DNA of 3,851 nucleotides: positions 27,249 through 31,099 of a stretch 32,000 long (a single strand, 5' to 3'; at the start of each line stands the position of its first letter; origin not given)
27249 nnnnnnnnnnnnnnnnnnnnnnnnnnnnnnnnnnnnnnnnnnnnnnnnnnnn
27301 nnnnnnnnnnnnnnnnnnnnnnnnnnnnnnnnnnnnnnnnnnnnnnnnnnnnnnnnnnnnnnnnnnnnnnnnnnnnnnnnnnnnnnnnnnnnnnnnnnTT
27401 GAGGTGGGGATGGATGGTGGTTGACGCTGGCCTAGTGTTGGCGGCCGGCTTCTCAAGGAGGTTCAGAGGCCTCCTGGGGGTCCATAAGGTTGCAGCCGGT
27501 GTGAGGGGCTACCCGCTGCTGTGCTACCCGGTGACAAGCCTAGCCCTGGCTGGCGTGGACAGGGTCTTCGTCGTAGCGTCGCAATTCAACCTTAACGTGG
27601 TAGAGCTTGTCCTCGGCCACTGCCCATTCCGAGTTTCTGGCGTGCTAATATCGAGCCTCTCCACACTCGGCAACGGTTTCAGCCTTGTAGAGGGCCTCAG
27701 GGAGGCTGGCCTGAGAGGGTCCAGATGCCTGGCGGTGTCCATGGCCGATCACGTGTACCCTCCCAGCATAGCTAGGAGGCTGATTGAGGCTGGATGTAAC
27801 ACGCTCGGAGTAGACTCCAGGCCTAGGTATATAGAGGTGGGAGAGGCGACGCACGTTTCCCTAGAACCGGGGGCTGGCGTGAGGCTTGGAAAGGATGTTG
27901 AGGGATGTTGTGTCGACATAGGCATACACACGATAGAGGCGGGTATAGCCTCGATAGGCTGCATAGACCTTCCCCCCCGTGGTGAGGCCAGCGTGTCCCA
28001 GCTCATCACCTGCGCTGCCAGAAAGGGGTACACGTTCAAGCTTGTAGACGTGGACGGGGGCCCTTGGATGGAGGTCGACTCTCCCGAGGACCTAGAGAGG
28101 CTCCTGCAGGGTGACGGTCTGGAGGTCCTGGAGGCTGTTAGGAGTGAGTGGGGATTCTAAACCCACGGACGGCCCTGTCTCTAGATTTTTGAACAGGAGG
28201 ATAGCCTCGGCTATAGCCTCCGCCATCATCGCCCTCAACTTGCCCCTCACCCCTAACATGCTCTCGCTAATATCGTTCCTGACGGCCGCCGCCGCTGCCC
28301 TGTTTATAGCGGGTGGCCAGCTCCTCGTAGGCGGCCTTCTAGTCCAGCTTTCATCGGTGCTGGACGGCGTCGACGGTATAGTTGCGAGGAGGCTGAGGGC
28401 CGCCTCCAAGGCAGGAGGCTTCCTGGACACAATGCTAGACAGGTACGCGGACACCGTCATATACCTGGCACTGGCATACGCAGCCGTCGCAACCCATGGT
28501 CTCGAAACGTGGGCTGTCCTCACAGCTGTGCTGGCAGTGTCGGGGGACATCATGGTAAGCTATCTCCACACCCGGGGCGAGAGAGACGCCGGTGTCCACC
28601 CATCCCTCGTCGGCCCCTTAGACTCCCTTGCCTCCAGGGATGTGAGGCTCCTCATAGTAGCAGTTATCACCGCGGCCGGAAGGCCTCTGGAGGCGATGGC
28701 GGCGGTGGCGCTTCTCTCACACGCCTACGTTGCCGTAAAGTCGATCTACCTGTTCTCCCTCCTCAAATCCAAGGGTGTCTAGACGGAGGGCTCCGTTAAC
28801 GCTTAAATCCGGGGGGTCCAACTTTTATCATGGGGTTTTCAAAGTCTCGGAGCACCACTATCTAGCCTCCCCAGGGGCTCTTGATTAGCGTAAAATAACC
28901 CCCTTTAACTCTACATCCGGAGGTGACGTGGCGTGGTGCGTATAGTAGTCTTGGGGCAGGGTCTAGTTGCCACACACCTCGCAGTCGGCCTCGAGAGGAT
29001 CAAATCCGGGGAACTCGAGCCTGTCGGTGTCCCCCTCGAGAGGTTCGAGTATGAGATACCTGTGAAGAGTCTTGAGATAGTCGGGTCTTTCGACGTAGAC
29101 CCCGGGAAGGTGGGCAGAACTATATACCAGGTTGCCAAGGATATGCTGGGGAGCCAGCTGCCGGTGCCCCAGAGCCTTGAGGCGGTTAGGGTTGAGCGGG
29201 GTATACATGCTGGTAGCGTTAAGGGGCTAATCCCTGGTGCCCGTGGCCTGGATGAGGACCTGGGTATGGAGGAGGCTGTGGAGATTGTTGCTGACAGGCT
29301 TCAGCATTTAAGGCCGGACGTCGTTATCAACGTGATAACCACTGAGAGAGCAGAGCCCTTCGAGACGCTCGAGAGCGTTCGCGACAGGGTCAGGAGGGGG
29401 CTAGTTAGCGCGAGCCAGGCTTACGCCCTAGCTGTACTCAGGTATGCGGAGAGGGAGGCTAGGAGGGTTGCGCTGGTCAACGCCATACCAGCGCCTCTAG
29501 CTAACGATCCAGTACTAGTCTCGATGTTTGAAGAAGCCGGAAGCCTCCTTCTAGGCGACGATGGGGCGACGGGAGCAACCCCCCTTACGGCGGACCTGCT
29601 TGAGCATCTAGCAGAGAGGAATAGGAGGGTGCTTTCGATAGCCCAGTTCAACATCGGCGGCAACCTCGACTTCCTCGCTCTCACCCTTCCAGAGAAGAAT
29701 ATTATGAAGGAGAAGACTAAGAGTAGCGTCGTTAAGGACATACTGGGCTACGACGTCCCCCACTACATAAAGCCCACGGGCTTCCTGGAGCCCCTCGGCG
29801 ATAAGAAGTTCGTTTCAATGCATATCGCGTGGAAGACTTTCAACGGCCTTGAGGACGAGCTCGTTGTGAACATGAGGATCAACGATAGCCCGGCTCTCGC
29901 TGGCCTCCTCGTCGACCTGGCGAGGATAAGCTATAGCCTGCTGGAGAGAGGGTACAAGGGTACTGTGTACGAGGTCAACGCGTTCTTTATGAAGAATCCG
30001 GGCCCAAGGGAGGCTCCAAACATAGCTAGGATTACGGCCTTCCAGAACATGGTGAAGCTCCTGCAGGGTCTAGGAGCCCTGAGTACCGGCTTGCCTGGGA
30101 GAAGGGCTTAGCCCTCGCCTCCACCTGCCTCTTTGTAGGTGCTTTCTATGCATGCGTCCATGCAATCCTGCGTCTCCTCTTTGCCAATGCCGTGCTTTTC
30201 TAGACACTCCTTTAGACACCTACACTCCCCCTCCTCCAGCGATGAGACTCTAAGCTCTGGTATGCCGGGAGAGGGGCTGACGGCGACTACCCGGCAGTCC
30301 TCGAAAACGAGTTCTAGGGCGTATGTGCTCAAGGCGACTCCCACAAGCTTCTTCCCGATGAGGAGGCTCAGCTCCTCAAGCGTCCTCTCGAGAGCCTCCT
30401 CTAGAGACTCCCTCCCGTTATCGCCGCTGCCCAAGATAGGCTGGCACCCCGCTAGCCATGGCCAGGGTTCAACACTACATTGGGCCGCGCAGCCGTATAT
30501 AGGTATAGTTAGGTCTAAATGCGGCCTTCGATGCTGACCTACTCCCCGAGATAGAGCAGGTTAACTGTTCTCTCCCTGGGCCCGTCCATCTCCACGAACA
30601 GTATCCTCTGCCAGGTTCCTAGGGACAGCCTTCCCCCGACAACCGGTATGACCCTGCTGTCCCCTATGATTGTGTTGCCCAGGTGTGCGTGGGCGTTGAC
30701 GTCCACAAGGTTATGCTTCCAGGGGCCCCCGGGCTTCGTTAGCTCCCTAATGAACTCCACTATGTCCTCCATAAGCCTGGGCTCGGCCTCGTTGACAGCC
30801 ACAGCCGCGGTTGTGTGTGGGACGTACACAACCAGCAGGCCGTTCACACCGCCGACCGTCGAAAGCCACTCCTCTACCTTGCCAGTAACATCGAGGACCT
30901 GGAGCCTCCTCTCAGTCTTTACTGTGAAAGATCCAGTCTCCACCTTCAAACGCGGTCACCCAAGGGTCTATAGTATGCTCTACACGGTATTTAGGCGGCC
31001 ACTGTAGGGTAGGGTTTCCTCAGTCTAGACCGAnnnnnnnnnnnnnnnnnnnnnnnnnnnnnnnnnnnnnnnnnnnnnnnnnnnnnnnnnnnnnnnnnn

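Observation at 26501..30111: GHMP / beta-RFAP-synthase-like gene translationally coupled to the DIP osmolyte operon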

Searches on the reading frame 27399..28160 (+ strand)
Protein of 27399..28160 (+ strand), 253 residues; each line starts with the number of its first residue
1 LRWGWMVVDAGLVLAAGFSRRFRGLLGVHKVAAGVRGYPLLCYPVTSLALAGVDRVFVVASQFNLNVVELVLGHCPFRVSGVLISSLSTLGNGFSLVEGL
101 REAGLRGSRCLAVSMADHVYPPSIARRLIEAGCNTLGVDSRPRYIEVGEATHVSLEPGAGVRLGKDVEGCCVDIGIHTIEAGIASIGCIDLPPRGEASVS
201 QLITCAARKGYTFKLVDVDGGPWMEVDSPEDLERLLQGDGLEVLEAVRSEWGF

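Call 3: search_protein_families(library=pfam, proteins=[window:27399-28160:+], max_evalue=0.01)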
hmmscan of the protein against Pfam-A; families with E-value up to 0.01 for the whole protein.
window:27399-28160:+ (253 aa): 1 family
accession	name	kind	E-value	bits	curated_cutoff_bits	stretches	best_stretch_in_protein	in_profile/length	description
PF12804.13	NTP_transf_3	-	1.3e-10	42.1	27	1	11-131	1-110/160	MobA-like NTP transferase domain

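Call 4: search_protein_families(library=ncbifam, proteins=[window:27399-28160:+], max_evalue=0.01)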
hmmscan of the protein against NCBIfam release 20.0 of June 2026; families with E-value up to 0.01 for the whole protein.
window:27399-28160:+ (253 aa): 4 families
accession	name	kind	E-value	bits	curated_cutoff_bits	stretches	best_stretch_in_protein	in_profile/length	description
NF041135.1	IPPtranDIPPsyn_Thcocales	equivalog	3.4e-20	72.4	580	1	11-234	3-212/419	bifunctional L-myo-inositol-1-phosphate cytidylyltransferase/CDP-L-myo-inositol myo-inositolphosphotransferase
NF041313.1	UDPGP_AglF_Halo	equivalog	0.0011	18.4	400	0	11-68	3-61/234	UTP--glucose-1-phosphate uridylyltransferase AglF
TIGR01208.1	rmlA_long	equivalog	0.0081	15.1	320.25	0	11-73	2-65/353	glucose-1-phosphate thymidylyltransferase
NF010935.0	PRK14355.1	equivalog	0.0092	14.6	718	0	10-69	5-62/459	bifunctional UDP-N-acetylglucosamine diphosphorylase/glucosamine-1-phosphate N-acetyltransferase GlmU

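Call 19: find_homologous_proteins(query=window:27414-28157:+, max_evalue=0.00001)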
Query window:27414-28157:+ (248 aa): 6 proteins with E <= 0.00001 among 5369 candidates.
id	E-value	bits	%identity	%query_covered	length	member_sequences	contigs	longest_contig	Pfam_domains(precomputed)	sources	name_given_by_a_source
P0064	2.7e-159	546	100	100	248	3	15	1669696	PF12804.14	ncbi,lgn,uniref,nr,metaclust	ncbi:NTP transferase domain-containing protein [Aeropyrum pernix]|uniref:phosphocholine cytidylyltra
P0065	2.7e-111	389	71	98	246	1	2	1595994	PF12804.14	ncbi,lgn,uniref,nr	ncbi:NTP transferase domain-containing protein [Aeropyrum camini]|uniref:Predicted sugar nucleotidyl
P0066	3.5e-46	176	46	98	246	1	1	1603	PF12804.14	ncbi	-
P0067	1.5e-45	174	47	96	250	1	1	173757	PF12804.14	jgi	-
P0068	2.3e-44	170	46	98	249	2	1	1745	PF12804.14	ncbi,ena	-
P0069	2.5e-17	81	32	95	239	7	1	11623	PF00483.30,PF12804.14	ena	-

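Call 20: find_encoding_contigs(protein=P0065, flank=6000, max_places=1)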
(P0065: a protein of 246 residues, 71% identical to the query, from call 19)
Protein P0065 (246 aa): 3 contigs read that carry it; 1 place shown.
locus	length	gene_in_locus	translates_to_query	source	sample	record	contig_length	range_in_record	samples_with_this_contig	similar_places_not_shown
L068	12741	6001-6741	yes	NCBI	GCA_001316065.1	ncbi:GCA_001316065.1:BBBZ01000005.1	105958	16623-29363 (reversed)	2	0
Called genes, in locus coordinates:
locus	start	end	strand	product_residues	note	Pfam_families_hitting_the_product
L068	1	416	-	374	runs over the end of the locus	PF00291:PALP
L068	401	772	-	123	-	PF01042:Ribonuc_L-PSP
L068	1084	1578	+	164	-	PF08123:DOT1 (weak), PF00398:RrnaAD (weak), PF01209:Ubie_methyltran (faint), PF12847:Methyltransf_18 (weak), PF13847:Methyltransf_31 (weak), PF08241:Methyltransf_11, PF13649:Methyltransf_25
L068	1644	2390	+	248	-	PF06745:ATPase, PF13481:AAA_25 (faint), PF23442:DUF7125 (faint)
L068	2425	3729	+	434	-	PF00478:IMPDH, PF03060:NMO (faint), PF01645:Glu_synthase (weak), PF01070:FMN_dh (weak)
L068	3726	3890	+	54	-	-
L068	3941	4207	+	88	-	PF03479:PCC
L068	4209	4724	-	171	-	PF00571:CBS (faint)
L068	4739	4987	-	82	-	-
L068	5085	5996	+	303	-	PF00288:GHMP_kinases_N (faint), PF08544:GHMP_kinases_C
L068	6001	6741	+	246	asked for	PF12804:NTP_transf_3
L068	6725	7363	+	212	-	PF01066:CDP-OH_P_transf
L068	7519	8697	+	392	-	PF01658:Inos-1-P_synth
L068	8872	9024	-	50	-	-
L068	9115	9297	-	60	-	PF01894:YjbQ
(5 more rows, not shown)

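Call 21: find_encoding_contigs(protein=P0067, flank=6000, max_places=1)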
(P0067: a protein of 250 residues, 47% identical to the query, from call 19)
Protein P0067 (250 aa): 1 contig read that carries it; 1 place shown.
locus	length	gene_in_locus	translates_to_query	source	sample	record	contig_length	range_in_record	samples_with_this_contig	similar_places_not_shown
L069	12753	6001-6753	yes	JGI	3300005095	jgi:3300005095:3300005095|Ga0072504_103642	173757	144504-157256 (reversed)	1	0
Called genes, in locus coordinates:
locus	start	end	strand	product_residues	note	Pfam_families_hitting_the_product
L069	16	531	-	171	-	PF11848:DUF3368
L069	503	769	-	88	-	PF03683:UPF0175, PF24001:DUF7317 (weak)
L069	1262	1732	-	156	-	PF01850:PIN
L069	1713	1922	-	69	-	PF01954:AF2212-like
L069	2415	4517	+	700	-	-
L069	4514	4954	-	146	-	-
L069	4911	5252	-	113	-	PF23025:YbjQ_2, PF01906:YbjQ_1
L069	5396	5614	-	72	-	-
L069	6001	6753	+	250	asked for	PF12804:NTP_transf_3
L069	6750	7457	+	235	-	PF01066:CDP-OH_P_transf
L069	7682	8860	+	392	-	PF01658:Inos-1-P_synth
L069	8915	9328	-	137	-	-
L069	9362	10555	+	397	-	PF02749:QRPTase_N, PF01729:QRPTase_C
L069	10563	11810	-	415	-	PF00999:Na_H_Exchanger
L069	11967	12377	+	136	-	PF04756:OST3_OST6 (weak), PF00085:Thioredoxin, PF13098:Thioredoxin_2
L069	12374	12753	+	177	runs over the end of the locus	-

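Call 22: find_encoding_contigs(protein=P0069, flank=6000, max_places=1)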
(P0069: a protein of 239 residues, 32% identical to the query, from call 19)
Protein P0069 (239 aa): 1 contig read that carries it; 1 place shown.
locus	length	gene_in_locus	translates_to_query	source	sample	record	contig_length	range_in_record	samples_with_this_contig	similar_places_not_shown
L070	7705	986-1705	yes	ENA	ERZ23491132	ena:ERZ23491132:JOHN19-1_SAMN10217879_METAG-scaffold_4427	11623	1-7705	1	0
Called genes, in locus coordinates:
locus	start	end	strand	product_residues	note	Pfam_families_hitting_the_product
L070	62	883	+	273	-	PF03239:FTR1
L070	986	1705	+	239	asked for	PF00483:NTP_transferase (weak), PF12804:NTP_transf_3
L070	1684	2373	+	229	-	PF01066:CDP-OH_P_transf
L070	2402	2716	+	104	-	-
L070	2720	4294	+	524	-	PF19864:Radical_SAM_N2, PF04055:Radical_SAM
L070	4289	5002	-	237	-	-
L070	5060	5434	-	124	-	-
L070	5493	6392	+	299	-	-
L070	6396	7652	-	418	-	PF00155:Aminotran_1_2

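Call 78: search_solved_structures(query=window:27414-28157:+, max_evalue=0.001)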
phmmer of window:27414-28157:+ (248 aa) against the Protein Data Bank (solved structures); distinct sequences matched with E-value up to 0.001: 3.
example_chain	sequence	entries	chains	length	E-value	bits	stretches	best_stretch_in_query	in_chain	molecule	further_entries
2xme_A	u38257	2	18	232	3.3e-14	56.4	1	7-230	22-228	CTP-INOSITOL-1-PHOSPHATE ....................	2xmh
4mnd_A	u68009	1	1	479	1.9e-13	53.9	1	7-230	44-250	CTP L-myo-inositol-1-phosphate cytidylyltransferase/CDP-L-myo-inositol myo-inositolphospho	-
4jd0_A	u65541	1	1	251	3.3e-12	49.8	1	6-229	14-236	Nucleotidyl transferase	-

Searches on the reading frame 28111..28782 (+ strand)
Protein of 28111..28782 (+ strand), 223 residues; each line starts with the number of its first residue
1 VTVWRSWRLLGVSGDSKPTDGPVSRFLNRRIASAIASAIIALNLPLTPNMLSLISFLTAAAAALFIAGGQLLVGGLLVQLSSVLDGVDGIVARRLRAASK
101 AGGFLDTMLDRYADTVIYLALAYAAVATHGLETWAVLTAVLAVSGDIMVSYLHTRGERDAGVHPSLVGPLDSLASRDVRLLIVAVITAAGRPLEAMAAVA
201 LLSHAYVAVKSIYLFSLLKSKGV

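Call 3: search_protein_families(library=pfam, proteins=[window:28111-28782:+], max_evalue=0.01)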
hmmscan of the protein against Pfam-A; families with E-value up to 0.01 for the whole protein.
window:28111-28782:+ (223 aa): 1 family
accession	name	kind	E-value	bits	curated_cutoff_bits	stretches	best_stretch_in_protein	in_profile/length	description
PF01066.26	CDP-OH_P_transf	-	1e-12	49.1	22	1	47-178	3-127/152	CDP-alcohol phosphatidyltransferase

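Call 4: search_protein_families(library=ncbifam, proteins=[window:28111-28782:+], max_evalue=0.01)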
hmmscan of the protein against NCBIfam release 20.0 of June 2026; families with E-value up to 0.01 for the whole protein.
window:28111-28782:+ (223 aa): 11 families
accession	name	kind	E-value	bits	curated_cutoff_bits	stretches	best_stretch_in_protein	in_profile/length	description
NF041135.1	IPPtranDIPPsyn_Thcocales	equivalog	3.6e-30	105.3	580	1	18-210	225-412/419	bifunctional L-myo-inositol-1-phosphate cytidylyltransferase/CDP-L-myo-inositol myo-inositolphosphotransferase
NF040950.1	archin_ph_syn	equivalog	1e-28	100.5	180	1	30-209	10-182/191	archaetidylinositol phosphate synthase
NF045883.1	PIPSynth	equivalog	1.8e-20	73.5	170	1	27-203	6-176/197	phosphatidylinositol phosphate synthase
NF052561.1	PIPSynBT1523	equivalog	2.3e-13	50.4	350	1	42-157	21-144/232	hypothetical protein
TIGR00560.1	pgsA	equivalog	6.6e-07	30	109.1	1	53-153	15-108/183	CDP-diacylglycerol--glycerol-3-phosphate 3-phosphatidyltransferase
NF008090.0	PRK10832.1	equivalog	4.8e-06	26.8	304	1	71-174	32-133/182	CDP-diacylglycerol--glycerol-3-phosphate 3-phosphatidyltransferase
TIGR00473.1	pssA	equivalog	2.7e-05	24.3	107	1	62-137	11-86/153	CDP-diacylglycerol--serine O-phosphatidyltransferase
NF053678.1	ClpnSynClsA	equivalog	0.00011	22.4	240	1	48-133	6-92/180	cardiolipin synthase ClsA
NF038087.1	arch_ser_synth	exception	0.00015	21.4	240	1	48-145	7-106/216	archaetidylserine synthase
TIGR04217.1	archae_ser_T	exception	0.0012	18.7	200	1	48-130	10-91/221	archaetidylserine synthase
NF045884.1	PhCholSynAgro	equivalog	0.0018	18.3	350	1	78-145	43-113/235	phosphatidylcholine synthase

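Call 79: search_solved_structures(query=window:28144-28779:+, max_evalue=0.001)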
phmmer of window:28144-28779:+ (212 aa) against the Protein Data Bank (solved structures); distinct sequences matched with E-value up to 0.001: 7.
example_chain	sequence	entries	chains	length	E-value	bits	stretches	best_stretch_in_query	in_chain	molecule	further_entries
4o6m_A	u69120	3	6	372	1.9e-19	73.7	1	9-194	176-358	AF2299, a CDP-alcohol phosphotransferase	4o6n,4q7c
4mnd_A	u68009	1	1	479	2.5e-19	73.2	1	8-157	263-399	CTP L-myo-inositol-1-phosphate cytidylyltransferase/CDP-L-myo-inositol myo-inositolphospho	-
6h53_A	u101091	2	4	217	1.3e-08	38.4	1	13-148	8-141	CDP-diacylglycerol--inositol 3-phosphatidyltransferase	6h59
6h5a_A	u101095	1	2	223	1.5e-08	38.1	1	13-148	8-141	CDP-diacylglycerol--inositol 3-phosphatidyltransferase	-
6wm5_A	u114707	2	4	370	2.7e-06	30.8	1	12-151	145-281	AfCTD-Phosphatidylinositol-phosphate synthase (PIPS) fusion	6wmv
5d92_D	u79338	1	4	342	7.2e-06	29.4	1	29-194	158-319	AF2299 protein,Phosphatidylinositol synthase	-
5d91_A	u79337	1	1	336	1.3e-05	28.5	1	31-194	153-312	AF2299 protein,Phosphatidylinositol synthase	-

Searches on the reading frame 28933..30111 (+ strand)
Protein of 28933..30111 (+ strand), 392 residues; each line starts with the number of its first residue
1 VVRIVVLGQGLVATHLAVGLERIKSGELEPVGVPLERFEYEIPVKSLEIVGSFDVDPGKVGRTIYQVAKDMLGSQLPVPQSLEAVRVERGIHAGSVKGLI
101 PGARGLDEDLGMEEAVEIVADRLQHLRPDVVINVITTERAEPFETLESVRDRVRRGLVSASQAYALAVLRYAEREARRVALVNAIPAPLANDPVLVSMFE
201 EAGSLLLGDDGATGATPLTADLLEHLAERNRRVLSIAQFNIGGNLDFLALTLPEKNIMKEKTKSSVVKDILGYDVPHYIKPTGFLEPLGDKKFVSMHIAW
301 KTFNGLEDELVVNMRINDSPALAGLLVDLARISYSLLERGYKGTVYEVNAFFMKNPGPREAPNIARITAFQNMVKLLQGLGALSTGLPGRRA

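Call 3: search_protein_families(library=pfam, proteins=[window:28933-30111:+], max_evalue=0.01)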
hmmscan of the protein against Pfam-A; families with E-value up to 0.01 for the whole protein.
window:28933-30111:+ (392 aa): 1 family
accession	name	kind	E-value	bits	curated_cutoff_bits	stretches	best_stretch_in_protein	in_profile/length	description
PF01658.22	Inos-1-P_synth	-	4.2e-25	88.5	27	1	214-319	1-107/107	Myo-inositol-1-phosphate synthase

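Call 4: search_protein_families(library=ncbifam, proteins=[window:28933-30111:+], max_evalue=0.01)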
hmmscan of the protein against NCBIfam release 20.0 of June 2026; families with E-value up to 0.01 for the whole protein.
window:28933-30111:+ (392 aa): 1 family
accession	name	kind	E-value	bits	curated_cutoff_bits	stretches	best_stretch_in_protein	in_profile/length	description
TIGR03450.1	mycothiol_INO1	equivalog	2.7e-22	79.4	638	1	177-366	149-348/355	inositol-3-phosphate synthase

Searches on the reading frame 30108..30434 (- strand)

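Call 3: search_protein_families(library=pfam, proteins=[window:30108-30434:-], max_evalue=0.01)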
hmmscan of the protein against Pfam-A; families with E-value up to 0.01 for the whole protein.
window:30108-30434:- (108 aa): 2 families
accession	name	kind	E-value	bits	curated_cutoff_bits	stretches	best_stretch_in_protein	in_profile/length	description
PF19374.4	DUF5949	-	0.0049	17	22.7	1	1-48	43-91/167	Family of unknown function (DUF5949)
PF02953.20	zf-Tim10_DDP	-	0.0094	15.9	22.3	0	61-81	31-51/64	Tim10/DDP family zinc finger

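Call 4: search_protein_families(library=ncbifam, proteins=[window:30108-30434:-], max_evalue=0.01)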
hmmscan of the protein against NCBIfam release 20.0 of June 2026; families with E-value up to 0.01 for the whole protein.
window:30108-30434:- (108 aa): 0 families

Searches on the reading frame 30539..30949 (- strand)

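Call 3: search_protein_families(library=pfam, proteins=[window:30539-30949:-], max_evalue=0.01)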
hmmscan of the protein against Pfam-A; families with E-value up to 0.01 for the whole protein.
window:30539-30949:- (136 aa): 1 family
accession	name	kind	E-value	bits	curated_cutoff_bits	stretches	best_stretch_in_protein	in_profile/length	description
PF01894.22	UPF0047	-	1.1e-33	116.2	27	1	20-130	1-114/117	Uncharacterised protein family UPF0047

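Call 4: search_protein_families(library=ncbifam, proteins=[window:30539-30949:-], max_evalue=0.01)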
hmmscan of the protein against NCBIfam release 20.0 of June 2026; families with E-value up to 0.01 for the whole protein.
window:30539-30949:- (136 aa): 1 family
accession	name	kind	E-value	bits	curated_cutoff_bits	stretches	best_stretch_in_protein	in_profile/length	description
TIGR00149.1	TIGR00149_YjbQ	hypoth_equivalog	1.6e-33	115.3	67.75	1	8-135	3-131/132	secondary thiamine-phosphate synthase enzyme YjbQ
